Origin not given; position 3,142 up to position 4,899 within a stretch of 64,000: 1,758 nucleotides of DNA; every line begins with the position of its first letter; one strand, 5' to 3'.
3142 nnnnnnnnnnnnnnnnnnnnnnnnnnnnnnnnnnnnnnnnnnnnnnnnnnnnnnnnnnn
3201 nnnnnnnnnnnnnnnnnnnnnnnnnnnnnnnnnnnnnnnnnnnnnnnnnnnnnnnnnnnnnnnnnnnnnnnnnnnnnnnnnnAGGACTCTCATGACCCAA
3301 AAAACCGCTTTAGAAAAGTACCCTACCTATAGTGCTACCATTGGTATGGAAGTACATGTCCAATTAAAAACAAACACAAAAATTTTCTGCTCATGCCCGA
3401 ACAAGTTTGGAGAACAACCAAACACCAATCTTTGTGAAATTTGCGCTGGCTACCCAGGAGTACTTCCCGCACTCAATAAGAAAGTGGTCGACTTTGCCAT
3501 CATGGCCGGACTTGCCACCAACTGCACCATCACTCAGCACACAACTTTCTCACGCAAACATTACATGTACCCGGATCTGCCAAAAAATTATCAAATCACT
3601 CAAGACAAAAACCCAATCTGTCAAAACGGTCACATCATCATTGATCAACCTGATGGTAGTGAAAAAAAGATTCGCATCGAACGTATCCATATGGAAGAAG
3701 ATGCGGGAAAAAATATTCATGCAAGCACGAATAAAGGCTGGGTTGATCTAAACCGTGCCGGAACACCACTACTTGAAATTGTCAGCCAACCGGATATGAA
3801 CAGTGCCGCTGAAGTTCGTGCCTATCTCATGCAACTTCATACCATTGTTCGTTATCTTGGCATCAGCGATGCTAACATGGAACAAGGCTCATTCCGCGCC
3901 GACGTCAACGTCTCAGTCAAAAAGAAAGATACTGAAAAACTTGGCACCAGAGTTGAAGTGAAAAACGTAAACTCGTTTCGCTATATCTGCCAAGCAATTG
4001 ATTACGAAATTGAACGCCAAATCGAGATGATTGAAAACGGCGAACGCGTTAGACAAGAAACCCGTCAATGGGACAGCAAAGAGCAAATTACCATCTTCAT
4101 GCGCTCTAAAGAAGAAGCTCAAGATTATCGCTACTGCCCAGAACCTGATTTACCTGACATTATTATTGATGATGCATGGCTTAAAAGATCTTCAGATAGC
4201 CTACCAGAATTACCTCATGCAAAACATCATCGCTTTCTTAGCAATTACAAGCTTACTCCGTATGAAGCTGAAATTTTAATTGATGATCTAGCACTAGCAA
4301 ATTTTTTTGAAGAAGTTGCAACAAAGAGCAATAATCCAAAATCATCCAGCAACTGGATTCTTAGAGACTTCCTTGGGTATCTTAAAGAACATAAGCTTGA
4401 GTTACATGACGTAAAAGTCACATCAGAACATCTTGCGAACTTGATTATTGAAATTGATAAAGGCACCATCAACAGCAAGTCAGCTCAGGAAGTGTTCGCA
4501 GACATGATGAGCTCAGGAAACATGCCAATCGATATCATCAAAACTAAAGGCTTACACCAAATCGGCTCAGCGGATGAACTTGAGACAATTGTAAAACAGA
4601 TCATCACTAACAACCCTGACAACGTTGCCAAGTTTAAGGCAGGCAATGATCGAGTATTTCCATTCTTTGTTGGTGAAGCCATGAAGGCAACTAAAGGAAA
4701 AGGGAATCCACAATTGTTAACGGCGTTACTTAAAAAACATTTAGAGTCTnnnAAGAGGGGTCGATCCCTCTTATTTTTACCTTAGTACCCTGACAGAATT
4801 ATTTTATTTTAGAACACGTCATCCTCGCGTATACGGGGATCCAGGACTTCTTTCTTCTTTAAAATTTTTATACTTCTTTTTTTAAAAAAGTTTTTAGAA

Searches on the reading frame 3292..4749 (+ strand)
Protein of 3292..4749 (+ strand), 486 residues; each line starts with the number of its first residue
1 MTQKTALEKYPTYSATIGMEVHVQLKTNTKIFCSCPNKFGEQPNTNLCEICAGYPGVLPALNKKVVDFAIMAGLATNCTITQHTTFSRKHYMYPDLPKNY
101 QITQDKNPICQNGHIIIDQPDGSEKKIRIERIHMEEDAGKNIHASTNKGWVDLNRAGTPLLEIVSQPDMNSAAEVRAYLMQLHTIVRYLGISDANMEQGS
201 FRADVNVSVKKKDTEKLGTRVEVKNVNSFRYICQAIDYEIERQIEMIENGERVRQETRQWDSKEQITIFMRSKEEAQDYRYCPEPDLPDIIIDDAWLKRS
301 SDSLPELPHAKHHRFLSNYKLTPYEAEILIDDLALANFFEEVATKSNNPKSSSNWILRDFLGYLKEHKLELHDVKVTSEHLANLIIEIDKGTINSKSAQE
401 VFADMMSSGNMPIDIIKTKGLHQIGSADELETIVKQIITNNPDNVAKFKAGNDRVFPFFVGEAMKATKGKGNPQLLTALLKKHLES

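Call 55: find_homologous_proteins(query=window:3292-4749:+, max_evalue=1e-50)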
Query window:3292-4749:+ (486 aa): 8000 proteins with E <= 1e-50 among 8000 candidates; the best 120 are listed.
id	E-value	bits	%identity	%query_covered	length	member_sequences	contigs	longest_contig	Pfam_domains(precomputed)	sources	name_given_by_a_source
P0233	0.0e+0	1017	90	100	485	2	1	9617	PF02637.24,PF02934.21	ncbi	-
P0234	1.7e-287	972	87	100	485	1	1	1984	PF02637.24,PF02934.21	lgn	-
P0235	4.2e-269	911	81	100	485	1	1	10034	PF02637.24,PF02934.21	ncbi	-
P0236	3.1e-264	895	79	100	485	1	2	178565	PF02637.24,PF02934.21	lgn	-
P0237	1.1e-260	883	76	100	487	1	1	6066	PF02637.24,PF02934.21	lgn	-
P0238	8.6e-237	805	72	100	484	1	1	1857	PF02637.24,PF02934.21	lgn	-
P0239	8.8e-220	749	67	99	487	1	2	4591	PF02637.24,PF02934.21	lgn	-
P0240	1.0e-216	738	66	99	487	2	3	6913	PF02637.24,PF02934.21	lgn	-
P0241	3.1e-215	734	65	99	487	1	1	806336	PF02637.24,PF02934.21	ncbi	-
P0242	1.1e-214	732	65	99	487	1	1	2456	PF02637.24,PF02934.21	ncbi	-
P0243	1.4e-213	728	65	98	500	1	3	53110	PF02637.24,PF02934.21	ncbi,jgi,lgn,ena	-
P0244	3.6e-213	727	66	99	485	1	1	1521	PF02637.24,PF02934.21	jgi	jgi:aspartyl-tRNA(Asn)/glutamyl-tRNA(Gln) amidotransferase subunit B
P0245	4.0e-213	727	65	99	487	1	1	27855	PF02637.24,PF02934.21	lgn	-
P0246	4.2e-213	727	66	99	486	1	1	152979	PF02637.24,PF02934.21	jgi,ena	-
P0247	6.6e-213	726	65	99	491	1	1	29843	PF02637.24,PF02934.21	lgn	-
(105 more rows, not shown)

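Call 56: find_encoding_contigs(protein=P0236, flank=10000, max_places=3)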
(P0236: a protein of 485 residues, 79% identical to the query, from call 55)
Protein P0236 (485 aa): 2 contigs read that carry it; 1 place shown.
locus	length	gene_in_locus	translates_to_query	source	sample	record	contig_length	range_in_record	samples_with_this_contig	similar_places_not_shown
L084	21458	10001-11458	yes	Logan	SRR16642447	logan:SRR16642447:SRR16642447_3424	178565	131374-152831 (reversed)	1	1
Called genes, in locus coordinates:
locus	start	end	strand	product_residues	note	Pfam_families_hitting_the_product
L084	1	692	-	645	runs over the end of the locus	PF00133:tRNA-synt_1, PF01406:tRNA-synt_1e (faint), PF09334:tRNA-synt_1g, PF00133:tRNA-synt_1, PF01588:tRNA_bind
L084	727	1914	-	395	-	PF10502:Peptidase_S26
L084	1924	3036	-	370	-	PF01547:SBP_bac_1, PF13416:SBP_bac_8, PF13343:SBP_bac_6 (faint)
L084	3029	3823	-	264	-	PF00528:BPD_transp_1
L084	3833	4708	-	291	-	PF00528:BPD_transp_1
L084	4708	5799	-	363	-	PF00005:ABC_tran, PF13304:AAA_21 (faint), PF08402:TOBE_2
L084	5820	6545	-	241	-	-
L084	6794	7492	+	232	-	-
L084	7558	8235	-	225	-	PF00691:OmpA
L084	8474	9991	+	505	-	PF10150:RNase_E_G, PF20833:RNase_E_G_Thio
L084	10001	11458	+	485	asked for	PF02934:GatB_N, PF02637:GatB_Yqey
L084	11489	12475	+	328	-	PF11019:DUF2608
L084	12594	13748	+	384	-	PF00155:Aminotran_1_2, PF01041:DegT_DnrJ_EryC1 (faint)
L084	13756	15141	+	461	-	PF01225:Mur_ligase, PF08245:Mur_ligase_M, PF02875:Mur_ligase_C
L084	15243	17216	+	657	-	-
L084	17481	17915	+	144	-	-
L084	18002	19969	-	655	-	-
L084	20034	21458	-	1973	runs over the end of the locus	-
